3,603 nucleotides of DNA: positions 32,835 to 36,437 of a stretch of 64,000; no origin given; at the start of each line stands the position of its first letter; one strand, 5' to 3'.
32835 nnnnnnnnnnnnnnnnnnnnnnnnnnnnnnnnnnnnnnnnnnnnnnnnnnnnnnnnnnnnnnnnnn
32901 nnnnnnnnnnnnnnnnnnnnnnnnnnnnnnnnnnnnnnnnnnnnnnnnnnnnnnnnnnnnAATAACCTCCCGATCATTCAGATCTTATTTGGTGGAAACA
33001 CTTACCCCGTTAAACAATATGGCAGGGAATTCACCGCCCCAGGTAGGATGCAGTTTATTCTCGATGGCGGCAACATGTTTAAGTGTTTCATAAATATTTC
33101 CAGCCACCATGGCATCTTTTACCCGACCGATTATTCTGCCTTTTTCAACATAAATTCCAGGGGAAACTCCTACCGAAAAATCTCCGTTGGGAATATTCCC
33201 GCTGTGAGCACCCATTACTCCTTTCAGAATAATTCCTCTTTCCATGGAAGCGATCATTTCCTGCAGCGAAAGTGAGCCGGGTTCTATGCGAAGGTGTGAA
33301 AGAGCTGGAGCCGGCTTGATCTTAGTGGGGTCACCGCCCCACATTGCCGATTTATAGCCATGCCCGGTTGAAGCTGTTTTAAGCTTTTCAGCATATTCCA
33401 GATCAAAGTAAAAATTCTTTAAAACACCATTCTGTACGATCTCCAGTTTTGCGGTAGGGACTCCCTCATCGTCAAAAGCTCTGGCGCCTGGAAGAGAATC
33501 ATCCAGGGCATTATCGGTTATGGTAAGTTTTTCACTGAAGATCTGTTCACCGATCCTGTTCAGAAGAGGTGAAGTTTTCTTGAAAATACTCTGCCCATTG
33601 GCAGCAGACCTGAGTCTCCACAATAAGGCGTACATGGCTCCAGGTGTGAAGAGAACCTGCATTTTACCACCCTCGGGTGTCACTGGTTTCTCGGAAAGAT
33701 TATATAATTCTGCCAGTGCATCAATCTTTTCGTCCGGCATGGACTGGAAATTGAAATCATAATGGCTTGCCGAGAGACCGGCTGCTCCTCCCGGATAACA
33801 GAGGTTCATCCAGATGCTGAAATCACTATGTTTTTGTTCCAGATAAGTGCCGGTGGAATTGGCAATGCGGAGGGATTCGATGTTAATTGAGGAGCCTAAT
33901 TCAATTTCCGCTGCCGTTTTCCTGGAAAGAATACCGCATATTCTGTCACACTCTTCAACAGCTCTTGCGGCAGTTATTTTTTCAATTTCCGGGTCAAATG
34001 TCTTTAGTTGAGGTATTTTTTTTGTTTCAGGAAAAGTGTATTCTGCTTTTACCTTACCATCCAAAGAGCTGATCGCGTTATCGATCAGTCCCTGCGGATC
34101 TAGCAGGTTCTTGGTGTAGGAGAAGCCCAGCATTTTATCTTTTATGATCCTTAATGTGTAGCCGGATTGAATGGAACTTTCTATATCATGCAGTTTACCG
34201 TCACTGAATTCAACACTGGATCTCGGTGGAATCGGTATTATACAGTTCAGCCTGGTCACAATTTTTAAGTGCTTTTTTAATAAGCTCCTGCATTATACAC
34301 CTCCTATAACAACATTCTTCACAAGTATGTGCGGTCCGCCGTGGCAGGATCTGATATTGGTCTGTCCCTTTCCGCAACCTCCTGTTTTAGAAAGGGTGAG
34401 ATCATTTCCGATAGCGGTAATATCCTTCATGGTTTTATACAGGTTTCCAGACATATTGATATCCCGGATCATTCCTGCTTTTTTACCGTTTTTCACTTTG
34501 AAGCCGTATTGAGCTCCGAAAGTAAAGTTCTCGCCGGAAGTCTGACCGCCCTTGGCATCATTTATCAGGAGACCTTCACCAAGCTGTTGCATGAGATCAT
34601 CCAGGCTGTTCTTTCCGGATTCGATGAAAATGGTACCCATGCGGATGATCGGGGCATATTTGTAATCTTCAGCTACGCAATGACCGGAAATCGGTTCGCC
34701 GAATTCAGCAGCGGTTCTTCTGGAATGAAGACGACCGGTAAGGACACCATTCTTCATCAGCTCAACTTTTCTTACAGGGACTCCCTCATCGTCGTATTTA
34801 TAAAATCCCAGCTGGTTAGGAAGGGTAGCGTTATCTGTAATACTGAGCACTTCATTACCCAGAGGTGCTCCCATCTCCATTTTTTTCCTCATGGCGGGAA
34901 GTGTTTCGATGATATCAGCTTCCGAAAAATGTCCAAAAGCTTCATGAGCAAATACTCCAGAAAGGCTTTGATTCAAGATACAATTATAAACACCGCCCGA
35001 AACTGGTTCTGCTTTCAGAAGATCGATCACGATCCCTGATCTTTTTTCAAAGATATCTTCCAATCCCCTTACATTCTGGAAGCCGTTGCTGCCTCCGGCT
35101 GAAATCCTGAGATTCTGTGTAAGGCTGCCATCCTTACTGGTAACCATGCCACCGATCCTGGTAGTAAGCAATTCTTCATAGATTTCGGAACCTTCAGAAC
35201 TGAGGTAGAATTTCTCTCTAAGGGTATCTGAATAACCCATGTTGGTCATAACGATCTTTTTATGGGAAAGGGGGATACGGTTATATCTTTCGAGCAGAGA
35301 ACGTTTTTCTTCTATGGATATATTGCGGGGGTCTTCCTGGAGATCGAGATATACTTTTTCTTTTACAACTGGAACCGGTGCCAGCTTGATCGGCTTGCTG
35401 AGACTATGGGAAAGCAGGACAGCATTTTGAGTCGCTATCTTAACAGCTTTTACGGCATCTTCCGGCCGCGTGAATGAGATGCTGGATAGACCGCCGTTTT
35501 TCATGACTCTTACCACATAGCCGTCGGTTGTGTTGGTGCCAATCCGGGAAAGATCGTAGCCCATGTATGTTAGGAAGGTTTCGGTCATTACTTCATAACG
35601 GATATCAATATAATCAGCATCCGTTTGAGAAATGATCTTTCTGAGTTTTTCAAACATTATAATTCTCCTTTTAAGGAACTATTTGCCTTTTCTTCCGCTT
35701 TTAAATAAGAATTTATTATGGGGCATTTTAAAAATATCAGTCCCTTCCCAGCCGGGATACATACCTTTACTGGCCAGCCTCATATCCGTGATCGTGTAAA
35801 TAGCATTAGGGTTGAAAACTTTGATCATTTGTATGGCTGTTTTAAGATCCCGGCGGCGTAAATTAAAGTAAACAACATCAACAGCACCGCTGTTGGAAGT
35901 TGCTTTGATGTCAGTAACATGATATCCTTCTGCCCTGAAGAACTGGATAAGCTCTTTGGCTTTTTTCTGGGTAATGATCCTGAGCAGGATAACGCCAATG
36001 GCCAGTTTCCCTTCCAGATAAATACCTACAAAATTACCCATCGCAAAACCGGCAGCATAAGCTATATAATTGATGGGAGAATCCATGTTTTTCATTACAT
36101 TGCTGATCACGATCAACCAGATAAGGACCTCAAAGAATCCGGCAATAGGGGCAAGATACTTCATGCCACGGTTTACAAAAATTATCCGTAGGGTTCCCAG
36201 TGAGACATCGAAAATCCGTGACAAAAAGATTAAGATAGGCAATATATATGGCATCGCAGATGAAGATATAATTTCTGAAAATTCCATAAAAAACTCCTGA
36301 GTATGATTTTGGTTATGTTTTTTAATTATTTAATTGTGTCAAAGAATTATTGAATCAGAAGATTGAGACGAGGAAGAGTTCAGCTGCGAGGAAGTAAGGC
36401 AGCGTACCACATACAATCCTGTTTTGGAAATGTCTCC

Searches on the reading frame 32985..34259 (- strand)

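Call 13: search_protein_families(library=pfam, proteins=[window:32985-34259:-], max_evalue=0.001)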
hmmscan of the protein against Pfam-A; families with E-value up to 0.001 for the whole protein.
window:32985-34259:- (424 aa): 2 families
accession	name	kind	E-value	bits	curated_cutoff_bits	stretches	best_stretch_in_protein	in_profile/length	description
PF19289.4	PmbA_TldD_3rd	-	3.8e-64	216.3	22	1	198-422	2-219/220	PmbA/TldA metallopeptidase C-terminal domain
PF01523.21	PmbA_TldD_1st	-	2.9e-08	34.1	20.9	1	14-64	11-63/65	PmbA/TldA metallopeptidase domain 1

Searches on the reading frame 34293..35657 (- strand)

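Call 67: search_protein_families(library=pfam, proteins=[window:34293-35657:-], max_evalue=0.001)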
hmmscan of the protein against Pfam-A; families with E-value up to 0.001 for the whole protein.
window:34293-35657:- (454 aa): 3 families
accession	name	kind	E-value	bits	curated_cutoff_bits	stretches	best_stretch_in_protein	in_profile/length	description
PF19289.4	PmbA_TldD_3rd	-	3.8e-53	180.3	22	1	222-453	2-220/220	PmbA/TldA metallopeptidase C-terminal domain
PF19290.4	PmbA_TldD_2nd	-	1.7e-08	35.3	20.9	1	109-204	2-96/109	PmbA/TldA metallopeptidase central domain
PF01523.21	PmbA_TldD_1st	-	8.4e-05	23.1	20.9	1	18-75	2-61/65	PmbA/TldA metallopeptidase domain 1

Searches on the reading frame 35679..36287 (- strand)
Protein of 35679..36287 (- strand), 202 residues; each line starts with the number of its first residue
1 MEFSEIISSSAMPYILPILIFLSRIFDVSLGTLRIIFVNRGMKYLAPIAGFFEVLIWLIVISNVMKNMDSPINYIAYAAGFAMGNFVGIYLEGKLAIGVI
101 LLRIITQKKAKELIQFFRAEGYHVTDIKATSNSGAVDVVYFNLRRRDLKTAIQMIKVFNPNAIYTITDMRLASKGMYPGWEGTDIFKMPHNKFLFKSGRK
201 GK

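Call 67: search_protein_families(library=pfam, proteins=[window:35679-36287:-], max_evalue=0.001)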
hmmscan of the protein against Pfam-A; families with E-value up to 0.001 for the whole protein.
window:35679-36287:- (202 aa): 2 families
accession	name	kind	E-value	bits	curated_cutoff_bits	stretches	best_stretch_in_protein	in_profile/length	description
PF18955.5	DUF5698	-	6.9e-26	90.9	27.5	1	32-89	1-58/58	Domain of unknown function (DUF5698)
PF10035.14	DUF2179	-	0.00064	19.9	22.8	1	123-169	2-50/55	Uncharacterized protein conserved in bacteria (DUF2179)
